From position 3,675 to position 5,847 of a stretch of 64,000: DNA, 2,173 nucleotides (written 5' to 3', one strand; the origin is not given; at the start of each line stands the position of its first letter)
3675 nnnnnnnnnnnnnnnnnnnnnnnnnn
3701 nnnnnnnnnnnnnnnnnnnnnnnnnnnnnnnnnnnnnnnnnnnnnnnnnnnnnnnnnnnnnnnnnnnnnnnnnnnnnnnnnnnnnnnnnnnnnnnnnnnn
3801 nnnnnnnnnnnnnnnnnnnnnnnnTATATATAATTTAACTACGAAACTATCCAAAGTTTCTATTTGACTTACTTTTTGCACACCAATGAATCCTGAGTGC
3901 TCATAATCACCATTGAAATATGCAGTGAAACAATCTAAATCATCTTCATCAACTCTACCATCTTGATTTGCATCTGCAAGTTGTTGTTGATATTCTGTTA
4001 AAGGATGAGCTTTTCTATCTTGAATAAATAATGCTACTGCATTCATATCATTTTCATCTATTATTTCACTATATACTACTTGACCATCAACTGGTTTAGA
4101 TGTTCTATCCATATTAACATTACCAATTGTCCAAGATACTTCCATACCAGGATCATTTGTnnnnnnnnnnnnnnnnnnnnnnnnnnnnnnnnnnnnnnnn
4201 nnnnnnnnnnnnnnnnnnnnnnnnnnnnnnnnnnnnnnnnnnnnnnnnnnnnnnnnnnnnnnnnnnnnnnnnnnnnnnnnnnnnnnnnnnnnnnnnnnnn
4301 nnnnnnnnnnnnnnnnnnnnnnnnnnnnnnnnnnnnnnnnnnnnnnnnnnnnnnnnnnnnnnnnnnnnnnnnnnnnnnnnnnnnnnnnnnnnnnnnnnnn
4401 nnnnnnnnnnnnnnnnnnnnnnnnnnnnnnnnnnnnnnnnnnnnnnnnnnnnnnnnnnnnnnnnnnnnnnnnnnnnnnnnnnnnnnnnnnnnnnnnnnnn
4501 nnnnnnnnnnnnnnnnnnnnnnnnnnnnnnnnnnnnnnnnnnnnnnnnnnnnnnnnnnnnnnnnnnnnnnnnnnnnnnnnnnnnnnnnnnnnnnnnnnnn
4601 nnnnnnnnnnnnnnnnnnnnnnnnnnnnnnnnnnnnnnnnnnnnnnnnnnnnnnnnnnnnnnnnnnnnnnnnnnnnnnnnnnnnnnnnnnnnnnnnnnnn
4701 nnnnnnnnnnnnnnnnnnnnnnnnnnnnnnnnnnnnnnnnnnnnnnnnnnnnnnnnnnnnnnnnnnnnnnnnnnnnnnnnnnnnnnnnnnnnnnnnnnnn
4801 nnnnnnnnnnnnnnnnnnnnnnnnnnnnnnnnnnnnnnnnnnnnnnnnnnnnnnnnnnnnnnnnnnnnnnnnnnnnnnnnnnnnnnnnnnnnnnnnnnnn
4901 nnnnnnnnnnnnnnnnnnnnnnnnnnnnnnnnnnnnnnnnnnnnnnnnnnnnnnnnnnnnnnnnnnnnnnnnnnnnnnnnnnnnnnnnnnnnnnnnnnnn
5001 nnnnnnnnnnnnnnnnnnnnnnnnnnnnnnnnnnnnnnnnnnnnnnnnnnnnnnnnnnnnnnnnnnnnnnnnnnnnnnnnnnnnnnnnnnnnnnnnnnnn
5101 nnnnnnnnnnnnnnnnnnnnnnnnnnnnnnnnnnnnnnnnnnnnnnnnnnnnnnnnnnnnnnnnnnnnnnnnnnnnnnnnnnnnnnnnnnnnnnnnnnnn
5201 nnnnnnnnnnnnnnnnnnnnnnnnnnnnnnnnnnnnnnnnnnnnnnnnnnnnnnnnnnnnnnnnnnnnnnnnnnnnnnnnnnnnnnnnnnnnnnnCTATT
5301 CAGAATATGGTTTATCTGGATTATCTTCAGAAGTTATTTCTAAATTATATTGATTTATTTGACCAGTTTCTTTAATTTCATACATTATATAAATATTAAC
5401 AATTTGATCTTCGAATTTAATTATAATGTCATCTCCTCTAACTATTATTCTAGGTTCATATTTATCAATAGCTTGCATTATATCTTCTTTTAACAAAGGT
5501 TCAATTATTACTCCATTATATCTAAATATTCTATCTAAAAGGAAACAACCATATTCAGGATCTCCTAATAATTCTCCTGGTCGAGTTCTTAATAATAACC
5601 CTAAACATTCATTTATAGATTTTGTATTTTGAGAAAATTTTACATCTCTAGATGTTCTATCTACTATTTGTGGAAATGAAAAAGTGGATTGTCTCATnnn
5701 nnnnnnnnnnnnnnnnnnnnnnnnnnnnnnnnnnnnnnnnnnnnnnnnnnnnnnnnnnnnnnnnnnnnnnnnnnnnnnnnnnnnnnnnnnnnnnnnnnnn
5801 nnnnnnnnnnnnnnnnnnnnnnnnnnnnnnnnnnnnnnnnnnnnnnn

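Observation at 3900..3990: Additional dockerin-like calcium-binding repeat inside the baseplate J-like protein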

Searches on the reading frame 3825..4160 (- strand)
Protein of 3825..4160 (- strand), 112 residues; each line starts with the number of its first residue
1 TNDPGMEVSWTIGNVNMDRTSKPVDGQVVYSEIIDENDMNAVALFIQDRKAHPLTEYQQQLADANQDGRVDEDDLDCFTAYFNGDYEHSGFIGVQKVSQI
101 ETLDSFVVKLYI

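Call 35: search_solved_structures(query=A5, max_evalue=1, show_alignments=2)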
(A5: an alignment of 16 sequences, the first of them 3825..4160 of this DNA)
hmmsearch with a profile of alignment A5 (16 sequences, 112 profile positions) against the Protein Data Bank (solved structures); distinct sequences matched with E-value up to 1: 43.
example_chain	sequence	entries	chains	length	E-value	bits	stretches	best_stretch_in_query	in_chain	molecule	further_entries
4fl4_A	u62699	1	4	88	3.7e-09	39.9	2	57-83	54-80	Glycoside hydrolase family 9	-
8x39_A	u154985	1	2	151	1.9e-08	37.7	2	33-88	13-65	Serine protease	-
8x3a_A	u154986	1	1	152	1.9e-08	37.7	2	33-88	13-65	Serine protease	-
4cj0_A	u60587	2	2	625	5.9e-07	32.8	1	21-83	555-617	ENDOGLUCANASE D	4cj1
1clc_A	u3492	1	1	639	6.2e-07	32.8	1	21-83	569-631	ENDOGLUCANASE CELD; EC: 3.2.1.4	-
1daq_A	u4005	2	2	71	7.6e-07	32.5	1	60-87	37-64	ENDOGLUCANASE SS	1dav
3ul4_B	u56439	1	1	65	7.6e-07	32.5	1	25-84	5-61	Cellulosome enzyme, dockerin type I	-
2mte_A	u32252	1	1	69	8.2e-07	32.4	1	60-87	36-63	Cellulose 1,4-beta-cellobiosidase (reducing end) CelS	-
6kg9_A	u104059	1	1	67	1.5e-05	28.3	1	59-86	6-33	And cellulose-binding endoglucanase family 9 CelL ortholog dockerin domain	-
6kge_D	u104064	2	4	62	2e-05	27.9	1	61-86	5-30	And cellulose-binding endoglucanase family 9 CelL ortholog dockerin domain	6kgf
2ccl_B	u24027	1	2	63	2.2e-05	27.8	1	53-82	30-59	ENDO-1,4-BETA-XYLANASE Y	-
6kgc_B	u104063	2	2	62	2.2e-05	27.8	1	61-86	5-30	And cellulose-binding endoglucanase family 9 CelL ortholog dockerin domain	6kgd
2vn6_B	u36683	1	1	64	2.8e-05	27.4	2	63-84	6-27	ENDOGLUCANASE A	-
2vn5_B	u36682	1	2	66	3.2e-05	27.2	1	61-86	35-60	ENDOGLUCANASE A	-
2yik_A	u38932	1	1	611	4.4e-05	26.8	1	25-82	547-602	ENDOGLUCANASE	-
1ohz_B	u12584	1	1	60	4.7e-05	26.7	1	53-82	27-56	ENDO-1,4-BETA-XYLANASE Y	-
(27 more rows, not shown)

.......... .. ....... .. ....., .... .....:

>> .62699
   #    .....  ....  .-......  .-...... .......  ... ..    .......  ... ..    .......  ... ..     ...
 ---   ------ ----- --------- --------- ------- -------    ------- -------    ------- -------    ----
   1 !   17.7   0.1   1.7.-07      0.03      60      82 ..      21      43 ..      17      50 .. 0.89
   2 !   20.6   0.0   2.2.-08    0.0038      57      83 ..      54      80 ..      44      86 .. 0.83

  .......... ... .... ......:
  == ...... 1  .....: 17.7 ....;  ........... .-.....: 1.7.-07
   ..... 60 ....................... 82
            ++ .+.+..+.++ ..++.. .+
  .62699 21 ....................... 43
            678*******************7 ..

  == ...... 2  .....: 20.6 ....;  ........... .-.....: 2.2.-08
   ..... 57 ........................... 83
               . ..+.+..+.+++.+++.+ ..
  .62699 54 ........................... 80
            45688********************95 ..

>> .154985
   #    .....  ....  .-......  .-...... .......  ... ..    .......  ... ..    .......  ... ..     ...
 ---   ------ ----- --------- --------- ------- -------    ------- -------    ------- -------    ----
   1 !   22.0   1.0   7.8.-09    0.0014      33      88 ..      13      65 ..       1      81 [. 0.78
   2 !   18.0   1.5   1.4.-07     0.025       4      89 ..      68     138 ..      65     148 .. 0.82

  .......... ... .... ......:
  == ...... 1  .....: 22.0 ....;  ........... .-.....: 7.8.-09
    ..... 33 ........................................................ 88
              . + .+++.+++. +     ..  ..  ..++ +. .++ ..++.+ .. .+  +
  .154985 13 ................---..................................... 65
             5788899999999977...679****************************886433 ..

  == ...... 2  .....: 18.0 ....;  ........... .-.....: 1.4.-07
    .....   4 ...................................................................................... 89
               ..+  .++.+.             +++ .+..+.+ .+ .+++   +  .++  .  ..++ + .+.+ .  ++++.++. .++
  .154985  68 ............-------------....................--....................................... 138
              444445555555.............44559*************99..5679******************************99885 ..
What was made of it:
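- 3909..4124 (-): Type I dockerin module core (aa 378-449). Profile A5 against PDB dockerins: E 3.7e-9 (4fl4_A) and 1.9e-8 (8x39) (call 35).
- On Dockerin type I (PF00404): Profile A5 against PDB: 4fl4_A E 3.7e-9, 8x39 1.9e-8, CelD 6e-7, 1daq/2mte 8e-7, 1ohz 4.7e-5 (call 35).
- The profile hits solved dockerins at E 3.7e-9 (call 35). The profile reaches E 3.7e-9 against solved dockerins (call 35).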

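Call 36: search_protein_families(library=pfam, alignment_id=A5, max_evalue=0.1)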
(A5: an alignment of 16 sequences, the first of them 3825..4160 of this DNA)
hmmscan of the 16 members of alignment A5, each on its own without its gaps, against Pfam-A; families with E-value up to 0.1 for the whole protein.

A. member 1, window:3825-4160:- (112 aa): 3 families
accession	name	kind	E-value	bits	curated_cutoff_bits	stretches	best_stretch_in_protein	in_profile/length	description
PF00404.24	Dockerin_1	-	0.0017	19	22.9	1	34-82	10-56/57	Dockerin type I domain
PF13202.12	EF-hand_5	-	0.085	12.8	25.9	0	60-75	6-21/25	EF hand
PF00036.39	EF-hand_1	-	0.093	12.8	25.4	0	60-75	7-22/29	EF hand domain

B. families by the number of members that match (of 16 scanned): 11 families
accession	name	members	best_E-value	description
PF00404.24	Dockerin_1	16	4e-14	Dockerin type I domain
PF00036.39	EF-hand_1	11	0.00021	EF hand domain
PF13405.12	EF-hand_6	7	0.00037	EF-hand domain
PF13499.12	EF-hand_7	5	2.6e-06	EF-hand domain pair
PF13202.12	EF-hand_5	5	0.0003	EF hand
PF13517.12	FG-GAP_3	2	0.0079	FG-GAP-like repeat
PF22787.1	Tag1_M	1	0.0069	Tag1 middle barrel-like domain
PF13833.12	EF-hand_8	1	0.0074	EF-hand domain pair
PF21443.2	G3P_pilus-bind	1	0.054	G3P, pilus binding domain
PF09297.16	Zn_ribbon_NUD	1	0.074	NADH pyrophosphatase zinc ribbon domain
PF20615.3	DUF6802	1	0.093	Family of unknown function (DUF6802)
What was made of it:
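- On Canonical EF-hand pair: EF-hand_1 and EF-hand_5 reach only E of about 0.09 (call 36).
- All 16 orthologous inserts hit Dockerin_1, best E 4e-14 (call 36).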

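Call 44: predict_structure(alignment_id=A5)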
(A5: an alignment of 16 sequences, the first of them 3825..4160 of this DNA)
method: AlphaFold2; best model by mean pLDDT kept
length: 112 residues; sequences in the alignment: 16
mean_pLDDT: 88.7   pTM: 0.76
mean pLDDT of the five models: 88.7, 87.9, 87.4, 87.3, 86.7
residues with pLDDT >= 90: 81; 70-90: 15; 50-70: 13; < 50: 3
segments of 3 or more residues with pLDDT < 50: none
pLDDT, mean of each block of 10 residues (from residue 1): 71 95 88 96 97 96 97 98 96 91 57 54
secondary structure, 60 per line:
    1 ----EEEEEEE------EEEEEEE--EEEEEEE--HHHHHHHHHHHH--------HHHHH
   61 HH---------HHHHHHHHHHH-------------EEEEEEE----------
elements in order: E5-11 E18-24 E27-33 H36-47 H56-62 H72-82 E96-102
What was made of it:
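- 3909..4124 (-): AF2 model of the insert pLDDT 88.7 (call 44).
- On Dockerin type I (PF00404): AF2 model of the insert, pLDDT 88.7 (call 44).
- The hairpin variant packs the module against its own entry and exit strands, as in a rigid pedestal (call 44).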

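Call 48: fold_search(model_id=the predicted structure, library=pdb)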
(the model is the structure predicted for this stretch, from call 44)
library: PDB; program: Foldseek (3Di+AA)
matches with E <= 10: 305; with E <= 0.001: 0
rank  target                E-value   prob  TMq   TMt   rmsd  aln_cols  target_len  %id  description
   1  8x39_A                3.9e-02  1.00  0.44  0.36   1.9        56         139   27  Crystal structure of cellulosomal double-dockerin module of Clo1313_0689 from Clostridium thermocellum (released 2024-04-03)
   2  4fl4_A                4.4e-02  1.00  0.45  0.71   6.0        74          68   22  Scaffoldin conformation and dynamics revealed by a ternary complex from the Clostridium thermocellum cellulosome (released 2012-06-27)
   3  2mte_MODEL_1_A        7.3e-02  1.00  0.45  0.70   5.7        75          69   24  Solution structure of Doc48S (released 2014-10-15)
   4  4fl4_G                8.3e-02  1.00  0.42  0.69   5.9        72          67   24  Scaffoldin conformation and dynamics revealed by a ternary complex from the Clostridium thermocellum cellulosome (released 2012-06-27)
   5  8x3a_MODEL_1_A        9.5e-02  1.00  0.48  0.36   4.7        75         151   23  Solution NMR structure of cellulosomal double-dockerin module of Clo1313_0689 from Clostridium thermocellum (released 2024-04-03)
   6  2ccl_B                1.1e-01  1.00  0.47  0.84   5.4        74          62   20  THE S45A, T46A MUTANT OF THE TYPE I COHESIN-DOCKERIN COMPLEX FROM THE CELLULOSOME OF CLOSTRIDIUM THERMOCELLUM (released 2007-02-13)
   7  5m2o_B                1.2e-01  0.99  0.50  0.72   5.1        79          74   19  R. flavefaciens' third ScaB cohesin in complex with a group 1 dockerin (released 2017-07-05)
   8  4fl4_J                1.2e-01  0.99  0.44  0.72   6.0        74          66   22  Scaffoldin conformation and dynamics revealed by a ternary complex from the Clostridium thermocellum cellulosome (released 2012-06-27)
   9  4uyq_B                1.2e-01  0.99  0.45  0.67   5.8        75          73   17  High resolution structure of the third cohesin ScaC in complex with the ScaB dockerin with a mutation in the C-termina (released 2015-04-15)
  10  4fl4_D                1.3e-01  0.99  0.41  0.68   2.6        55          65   20  Scaffoldin conformation and dynamics revealed by a ternary complex from the Clostridium thermocellum cellulosome (released 2012-06-27)
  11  8x39_B                1.4e-01  1.00  0.50  0.41   4.7        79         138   23  Crystal structure of cellulosomal double-dockerin module of Clo1313_0689 from Clostridium thermocellum (released 2024-04-03)
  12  5lxv_B                1.7e-01  0.97  0.42  0.69   5.7        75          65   21  Crystal structure of Ruminococcus flavefaciens scaffoldin C cohesin in complex with a dockerin from an uncharacterized (released 2016-10-19)
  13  4uyp_B                2.6e-01  0.95  0.41  0.60   2.7        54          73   17  High resolution structure of the third cohesin ScaC in complex with the ScaB dockerin with a mutation in the N-termina (released 2015-04-15)
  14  4dh2_B                3.6e-01  0.96  0.46  0.70   5.3        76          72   20  Crystal structure of Coh-OlpC(Cthe_0452)-Doc435(Cthe_0435) complex: A novel type I Cohesin-Dockerin complex from Clost (released 2012-11-28)
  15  4dh2_D                5.0e-01  0.95  0.47  0.73   5.3        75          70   19  Crystal structure of Coh-OlpC(Cthe_0452)-Doc435(Cthe_0435) complex: A novel type I Cohesin-Dockerin complex from Clost (released 2012-11-28)
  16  1ohz_B                5.3e-01  0.97  0.43  0.84   5.6        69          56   22  Cohesin-Dockerin complex from the cellulosome of Clostridium thermocellum (released 2003-11-20)
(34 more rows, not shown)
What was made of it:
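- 3909..4124 (-): Foldseek top 16 hits are all dockerins, with TM-score (target-normalised) up to 0.84 (call 48).
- On Dockerin type I (PF00404): E-values are weak (0.04-0.5), as expected for a domain of about 60 aa (call 48).
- Closest known: Type I dockerin modules of cellulosomal enzymes. Same: Significant profile and fold matches (calls 35, 36, 48).
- Closest known: Ruminococcus flavefaciens atypical dockerins. Same: 5m2o_B is among the best fold matches, with TM-score (query-normalised) 0.50 (call 48).
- The model is confident and dockerin-like (calls 44, 48).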

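Call 61: fold_search(model_id=the predicted structure, library=viral)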
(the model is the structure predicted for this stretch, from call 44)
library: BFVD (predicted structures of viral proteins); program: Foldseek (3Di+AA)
matches with E <= 10: 610; with E <= 0.001: 0
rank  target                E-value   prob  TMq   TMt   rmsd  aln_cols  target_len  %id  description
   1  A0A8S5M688            9.4e-02  1.00  0.46  0.25   5.5        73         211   29  Dockerin type 1 [Myoviridae sp. ctCL221]
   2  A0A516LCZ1            1.1e-01  0.99  0.47  0.04   5.4        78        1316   22  (no name in the UniProt tables at hand)
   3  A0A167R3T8            3.6e-01  0.07  0.13  0.11  12.2        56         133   25  Uncharacterized protein [Powai lake megavirus]
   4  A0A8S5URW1            3.8e-01  0.11  0.15  0.15  10.7        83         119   14  Uncharacterized protein [Siphoviridae sp. ctksc2]
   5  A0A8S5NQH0            6.0e-01  0.60  0.41  0.13   9.8        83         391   20  Dockerin type 1 [Myoviridae sp. ctagO6]
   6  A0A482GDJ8            6.8e-01  0.09  0.16  0.12  12.7        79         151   14  (no name in the UniProt tables at hand)
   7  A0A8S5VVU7            7.8e-01  0.03  0.15  0.10  18.3       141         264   11  (no name in the UniProt tables at hand)
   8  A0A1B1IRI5            8.3e-01  0.13  0.16  0.17   7.0        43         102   19  (no name in the UniProt tables at hand)
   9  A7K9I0                9.4e-01  0.09  0.17  0.19   9.7        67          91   16  Uncharacterized protein z570L [Chlorovirus heliozoae]
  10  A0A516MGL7            1.0e+00  0.89  0.47  0.07   5.5        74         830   22  (no name in the UniProt tables at hand)
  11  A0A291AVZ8            1.1e+00  0.10  0.16  0.18  14.2        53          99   17  (no name in the UniProt tables at hand)
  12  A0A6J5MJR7            1.2e+00  0.12  0.21  0.22   9.7        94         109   12  Uncharacterized protein [uncultured Caudovirales phage]
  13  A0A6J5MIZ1            1.2e+00  0.12  0.15  0.07  11.9        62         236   13  Uncharacterized protein [uncultured Caudovirales phage]
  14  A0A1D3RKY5            1.2e+00  0.10  0.15  0.23  11.2        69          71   12  Uncharacterized protein [Cronobacter phage Pet-CM3-4]
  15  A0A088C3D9            1.2e+00  0.05  0.17  0.16  12.9       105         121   11  (no name in the UniProt tables at hand)
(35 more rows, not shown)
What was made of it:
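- Closest known: 'Dockerin type 1' proteins auto-annotated in uncultured Myoviridae. Same: A dockerin fold in phage proteins from metagenomes (call 61).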

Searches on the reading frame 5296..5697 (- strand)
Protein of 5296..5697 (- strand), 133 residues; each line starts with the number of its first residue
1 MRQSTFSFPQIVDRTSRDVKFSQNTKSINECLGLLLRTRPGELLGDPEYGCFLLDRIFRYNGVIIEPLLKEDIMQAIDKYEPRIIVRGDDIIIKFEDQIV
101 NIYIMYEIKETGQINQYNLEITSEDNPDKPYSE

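Call 5: search_protein_families(library=pfam, proteins=[window:5296-5697:-], max_evalue=1)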
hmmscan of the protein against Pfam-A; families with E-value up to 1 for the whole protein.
window:5296-5697:- (133 aa): 1 family
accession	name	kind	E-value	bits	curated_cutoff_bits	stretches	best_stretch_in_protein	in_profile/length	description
PF04965.19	GPW_gp25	-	1.8e-11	44.1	27.2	1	23-111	2-94/96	Baseplate wedge protein gp25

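Call 6: search_protein_families(library=phrogs, proteins=[window:5296-5697:-], max_evalue=0.01)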
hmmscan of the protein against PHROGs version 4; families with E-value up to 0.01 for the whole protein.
window:5296-5697:- (133 aa): 3 families
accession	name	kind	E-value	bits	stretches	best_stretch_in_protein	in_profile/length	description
phrog_261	-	tail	1.6e-15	58.6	1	16-129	35-149/312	baseplate wedge subunit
phrog_43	-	tail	1.3e-11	45.3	1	22-120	16-115/126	baseplate wedge subunit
phrog_37990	-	tail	0.0023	18.8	1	47-118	2-74/80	baseplate wedge subunit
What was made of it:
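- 5296..5697 (-): gp25-type baseplate wedge protein immediately upstream (synteny gp25 then gp6). Pfam GPW_gp25 E 1.8e-11; PHROG baseplate wedge subunit (calls 5, 6).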
